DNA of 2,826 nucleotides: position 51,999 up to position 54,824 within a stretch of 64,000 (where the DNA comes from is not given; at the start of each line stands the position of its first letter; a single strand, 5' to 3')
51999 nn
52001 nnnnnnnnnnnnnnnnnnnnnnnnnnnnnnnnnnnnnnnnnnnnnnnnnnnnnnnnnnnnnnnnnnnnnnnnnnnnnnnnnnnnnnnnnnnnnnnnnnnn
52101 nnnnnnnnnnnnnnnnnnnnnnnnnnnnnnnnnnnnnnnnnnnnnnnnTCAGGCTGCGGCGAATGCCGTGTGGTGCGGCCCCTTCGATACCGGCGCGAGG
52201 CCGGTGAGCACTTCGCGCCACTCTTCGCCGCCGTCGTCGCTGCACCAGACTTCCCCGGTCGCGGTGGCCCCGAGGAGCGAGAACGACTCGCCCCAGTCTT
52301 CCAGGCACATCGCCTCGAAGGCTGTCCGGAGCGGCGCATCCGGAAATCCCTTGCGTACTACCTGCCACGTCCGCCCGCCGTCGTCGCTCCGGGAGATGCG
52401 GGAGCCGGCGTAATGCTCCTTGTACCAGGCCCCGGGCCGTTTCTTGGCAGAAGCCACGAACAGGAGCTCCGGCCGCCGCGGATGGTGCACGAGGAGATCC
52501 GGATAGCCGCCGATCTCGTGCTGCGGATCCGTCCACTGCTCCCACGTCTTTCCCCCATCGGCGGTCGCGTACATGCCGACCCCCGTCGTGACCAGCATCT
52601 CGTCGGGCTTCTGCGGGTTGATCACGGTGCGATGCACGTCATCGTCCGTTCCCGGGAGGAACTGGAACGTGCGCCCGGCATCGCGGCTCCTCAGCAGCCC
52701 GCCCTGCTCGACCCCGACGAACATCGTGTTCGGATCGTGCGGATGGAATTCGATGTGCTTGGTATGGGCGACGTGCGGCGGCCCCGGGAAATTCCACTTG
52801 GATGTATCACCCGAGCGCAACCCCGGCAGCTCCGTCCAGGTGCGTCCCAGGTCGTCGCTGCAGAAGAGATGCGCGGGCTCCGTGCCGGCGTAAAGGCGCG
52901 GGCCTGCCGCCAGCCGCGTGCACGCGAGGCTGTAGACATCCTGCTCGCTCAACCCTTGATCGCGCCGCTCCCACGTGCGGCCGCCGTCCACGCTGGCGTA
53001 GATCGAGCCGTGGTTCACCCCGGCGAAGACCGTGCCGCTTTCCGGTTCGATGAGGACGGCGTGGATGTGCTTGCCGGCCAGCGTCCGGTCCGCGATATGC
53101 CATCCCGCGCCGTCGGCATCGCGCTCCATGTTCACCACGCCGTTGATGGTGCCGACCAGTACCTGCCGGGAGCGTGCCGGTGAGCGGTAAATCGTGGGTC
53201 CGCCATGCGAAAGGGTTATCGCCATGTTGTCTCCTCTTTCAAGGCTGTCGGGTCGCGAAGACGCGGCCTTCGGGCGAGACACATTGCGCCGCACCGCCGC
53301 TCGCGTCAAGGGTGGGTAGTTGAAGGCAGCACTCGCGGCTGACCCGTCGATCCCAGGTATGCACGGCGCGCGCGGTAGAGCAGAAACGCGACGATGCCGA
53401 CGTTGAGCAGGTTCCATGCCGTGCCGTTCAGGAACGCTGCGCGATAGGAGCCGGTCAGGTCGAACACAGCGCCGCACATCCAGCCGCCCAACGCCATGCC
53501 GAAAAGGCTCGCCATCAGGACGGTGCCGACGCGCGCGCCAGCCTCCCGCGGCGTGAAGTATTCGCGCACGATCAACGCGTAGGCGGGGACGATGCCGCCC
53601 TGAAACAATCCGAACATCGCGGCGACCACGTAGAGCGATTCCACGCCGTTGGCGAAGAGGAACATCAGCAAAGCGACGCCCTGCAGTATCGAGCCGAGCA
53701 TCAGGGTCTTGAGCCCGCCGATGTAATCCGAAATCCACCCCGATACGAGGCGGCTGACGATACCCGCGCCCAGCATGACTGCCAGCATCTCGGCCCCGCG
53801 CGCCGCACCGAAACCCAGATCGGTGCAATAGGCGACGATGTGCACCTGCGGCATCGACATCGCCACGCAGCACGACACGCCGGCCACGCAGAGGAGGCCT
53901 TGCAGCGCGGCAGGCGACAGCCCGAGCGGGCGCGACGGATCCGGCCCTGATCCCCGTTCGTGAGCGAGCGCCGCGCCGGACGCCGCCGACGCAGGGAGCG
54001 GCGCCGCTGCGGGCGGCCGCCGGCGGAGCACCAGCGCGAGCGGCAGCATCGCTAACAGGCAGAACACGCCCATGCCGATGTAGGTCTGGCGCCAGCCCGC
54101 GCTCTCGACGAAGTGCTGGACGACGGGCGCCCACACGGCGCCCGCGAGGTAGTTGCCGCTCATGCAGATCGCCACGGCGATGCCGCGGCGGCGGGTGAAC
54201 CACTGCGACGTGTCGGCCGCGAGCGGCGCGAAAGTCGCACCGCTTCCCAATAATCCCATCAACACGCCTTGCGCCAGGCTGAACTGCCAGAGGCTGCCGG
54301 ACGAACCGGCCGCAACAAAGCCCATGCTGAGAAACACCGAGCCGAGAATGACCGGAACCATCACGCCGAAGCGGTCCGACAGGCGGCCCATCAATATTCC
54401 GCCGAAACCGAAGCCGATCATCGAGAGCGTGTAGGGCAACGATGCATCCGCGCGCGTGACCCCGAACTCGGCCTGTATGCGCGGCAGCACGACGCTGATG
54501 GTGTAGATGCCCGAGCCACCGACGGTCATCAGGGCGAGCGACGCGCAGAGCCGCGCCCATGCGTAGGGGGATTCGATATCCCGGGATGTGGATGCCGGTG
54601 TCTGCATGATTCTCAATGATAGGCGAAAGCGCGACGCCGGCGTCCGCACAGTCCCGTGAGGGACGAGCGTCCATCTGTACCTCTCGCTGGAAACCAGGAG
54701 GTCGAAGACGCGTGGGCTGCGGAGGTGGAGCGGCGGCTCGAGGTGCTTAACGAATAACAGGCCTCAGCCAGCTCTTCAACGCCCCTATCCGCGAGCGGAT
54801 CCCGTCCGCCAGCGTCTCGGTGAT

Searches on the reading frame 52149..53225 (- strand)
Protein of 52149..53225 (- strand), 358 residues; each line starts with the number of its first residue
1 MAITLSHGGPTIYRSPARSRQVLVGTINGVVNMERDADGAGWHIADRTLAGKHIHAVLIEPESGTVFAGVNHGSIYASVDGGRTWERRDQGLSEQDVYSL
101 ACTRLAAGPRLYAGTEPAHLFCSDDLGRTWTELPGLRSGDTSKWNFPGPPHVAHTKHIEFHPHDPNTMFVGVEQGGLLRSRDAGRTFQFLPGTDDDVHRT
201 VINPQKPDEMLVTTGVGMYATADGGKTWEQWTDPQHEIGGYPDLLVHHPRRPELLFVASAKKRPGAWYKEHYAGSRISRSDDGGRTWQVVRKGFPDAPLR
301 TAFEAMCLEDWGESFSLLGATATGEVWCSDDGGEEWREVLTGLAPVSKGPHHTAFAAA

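Call 65: search_protein_families(library=ncbifam, proteins=[window:52149-53225:-], max_evalue=0.00001)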
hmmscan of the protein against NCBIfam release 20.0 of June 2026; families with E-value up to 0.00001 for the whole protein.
window:52149-53225:- (358 aa): 2 families
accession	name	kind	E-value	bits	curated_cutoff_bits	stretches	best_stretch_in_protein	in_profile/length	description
NF045728.1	glycosyl_F510_1955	equivalog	1.5e-23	83.3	175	1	46-137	86-177/246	F510_1955 family glycosylhydrolase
NF010237.0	PRK13684.1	equivalog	2e-07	30.3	326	0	58-134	53-125/334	photosynthesis system II assembly factor Ycf48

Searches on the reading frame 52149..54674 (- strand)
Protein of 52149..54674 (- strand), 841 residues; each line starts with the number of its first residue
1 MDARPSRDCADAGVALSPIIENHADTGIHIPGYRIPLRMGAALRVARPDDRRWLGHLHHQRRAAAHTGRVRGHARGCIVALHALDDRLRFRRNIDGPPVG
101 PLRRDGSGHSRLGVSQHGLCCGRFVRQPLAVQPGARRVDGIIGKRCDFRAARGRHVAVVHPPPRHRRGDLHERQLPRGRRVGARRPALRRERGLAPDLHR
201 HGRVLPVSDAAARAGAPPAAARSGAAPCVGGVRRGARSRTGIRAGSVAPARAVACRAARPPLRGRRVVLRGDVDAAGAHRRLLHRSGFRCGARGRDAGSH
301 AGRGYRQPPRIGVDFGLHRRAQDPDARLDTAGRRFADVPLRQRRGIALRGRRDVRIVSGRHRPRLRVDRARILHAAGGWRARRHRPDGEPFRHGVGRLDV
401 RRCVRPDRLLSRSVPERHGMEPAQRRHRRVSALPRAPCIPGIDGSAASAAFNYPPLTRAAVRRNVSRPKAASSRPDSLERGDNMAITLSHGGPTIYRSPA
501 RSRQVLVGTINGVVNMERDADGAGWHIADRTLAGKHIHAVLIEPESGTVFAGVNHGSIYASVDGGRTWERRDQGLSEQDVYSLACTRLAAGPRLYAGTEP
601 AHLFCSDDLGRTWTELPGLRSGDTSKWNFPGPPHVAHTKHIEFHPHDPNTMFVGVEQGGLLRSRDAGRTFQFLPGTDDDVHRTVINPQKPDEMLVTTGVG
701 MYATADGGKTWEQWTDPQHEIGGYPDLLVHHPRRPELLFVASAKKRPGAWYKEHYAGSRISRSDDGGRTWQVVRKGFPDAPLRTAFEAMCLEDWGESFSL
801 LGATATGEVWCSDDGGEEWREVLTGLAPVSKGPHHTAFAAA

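Call 12: search_protein_families(library=pfam, proteins=[window:52149-54674:-], max_evalue=0.001)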
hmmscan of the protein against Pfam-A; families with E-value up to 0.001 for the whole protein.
window:52149-54674:- (841 aa): 5 families
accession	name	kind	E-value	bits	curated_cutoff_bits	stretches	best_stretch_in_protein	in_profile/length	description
PF15902.12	Sortilin-Vps10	-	2.9e-16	59.8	33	1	660-776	3-115/446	Sortilin, neurotensin receptor 3,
PF02012.26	BNR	-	9.9e-11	40.4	27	0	762-771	2-11/12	BNR/Asp-box repeat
PF14870.12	PSII_BNR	-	5e-07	29.7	27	0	554-617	36-98/303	Photosynthesis system II assembly factor YCF48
PF13810.12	DUF4185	-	0.00034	20.4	39.5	0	747-775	119-144/309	Domain of unknown function (DUF4185)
PF24316.1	Tli3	-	0.00057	20.7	27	0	739-771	66-97/129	T6SS Tli3 immunity protein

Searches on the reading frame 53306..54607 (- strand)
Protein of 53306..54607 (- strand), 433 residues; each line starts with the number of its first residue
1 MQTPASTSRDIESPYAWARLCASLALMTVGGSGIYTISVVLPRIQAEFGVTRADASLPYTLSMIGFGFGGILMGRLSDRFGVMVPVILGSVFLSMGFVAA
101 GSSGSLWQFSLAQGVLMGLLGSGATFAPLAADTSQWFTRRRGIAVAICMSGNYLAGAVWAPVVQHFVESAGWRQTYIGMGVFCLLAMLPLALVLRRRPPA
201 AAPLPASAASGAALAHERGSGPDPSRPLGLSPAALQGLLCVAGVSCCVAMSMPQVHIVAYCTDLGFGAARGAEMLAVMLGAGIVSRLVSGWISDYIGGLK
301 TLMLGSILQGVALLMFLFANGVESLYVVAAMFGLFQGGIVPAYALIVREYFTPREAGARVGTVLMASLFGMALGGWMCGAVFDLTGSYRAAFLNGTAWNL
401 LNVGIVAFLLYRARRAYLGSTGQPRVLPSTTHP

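Call 65: search_protein_families(library=ncbifam, proteins=[window:53306-54607:-], max_evalue=0.00001)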
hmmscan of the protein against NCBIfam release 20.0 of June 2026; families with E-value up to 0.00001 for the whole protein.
window:53306-54607:- (433 aa): 17 families
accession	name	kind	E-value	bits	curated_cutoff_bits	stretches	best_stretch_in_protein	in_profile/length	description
NF049980.1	SfMCT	equivalog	4.9e-43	147.2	320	1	17-393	2-373/378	L-lactate MFS transporter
TIGR00890.1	2A0111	subfamily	1.8e-26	93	374.85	1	17-390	3-363/377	oxalate/formate antiport family MFS transporter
TIGR00893.1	2A0114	subfamily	2.1e-24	86.2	395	2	35-199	11-174/399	D-galactonate transporter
TIGR00881.1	2A0104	subfamily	1.3e-22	80.4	407.75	2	37-198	14-175/379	phosphoglycerate transporter protein PgtP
TIGR00895.1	2A0115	subfamily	4.4e-19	68.7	418.55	1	11-194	10-192/398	aromatic acid/H+ symport family MFS transporter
TIGR04259.1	oxa_formateAnti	equivalog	2.6e-18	66.1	335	1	17-200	2-183/405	oxalate/formate MFS antiporter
TIGR00892.1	2A0113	subfamily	1.1e-14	54.1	586.1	1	13-396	14-407/455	monocarboxylate transporter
NF038246.1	bile_salt_MFS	equivalog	1.2e-13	50.8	400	1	44-393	32-387/408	conjugated bile salt MFS transporter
NF003024.0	PRK03893.1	subfamily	3.6e-13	49.2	604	1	14-202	17-199/497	sialate:H+ symport family MFS transporter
TIGR00886.1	2A0108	subfamily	1.8e-11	43.7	311.7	1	35-201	18-195/368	NarK family nitrate/nitrite MFS transporter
NF008661.1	PRK11663.1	subfamily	7e-11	41.8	564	1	7-205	16-215/439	MFS transporter family glucose-6-phosphate receptor UhpC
NF008586.0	PRK11551.1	equivalog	2.8e-10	39.8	410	1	19-196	18-192/406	3-(3-hydroxy-phenyl)propionate transporter MhpT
NF008963.0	PRK12307.1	equivalog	4.6e-09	35.9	637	1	30-358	30-357/426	MFS transporter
NF053517.1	HbztTptrPcaK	equivalog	1.5e-08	34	770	0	259-413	44-198/437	4-hydroxybenzoate transporter PcaK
NF053813.1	MFS_TcaB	equivalog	2.4e-07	29.8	475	1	26-188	14-175/396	putative multidrug effflux MFS transporter TcaB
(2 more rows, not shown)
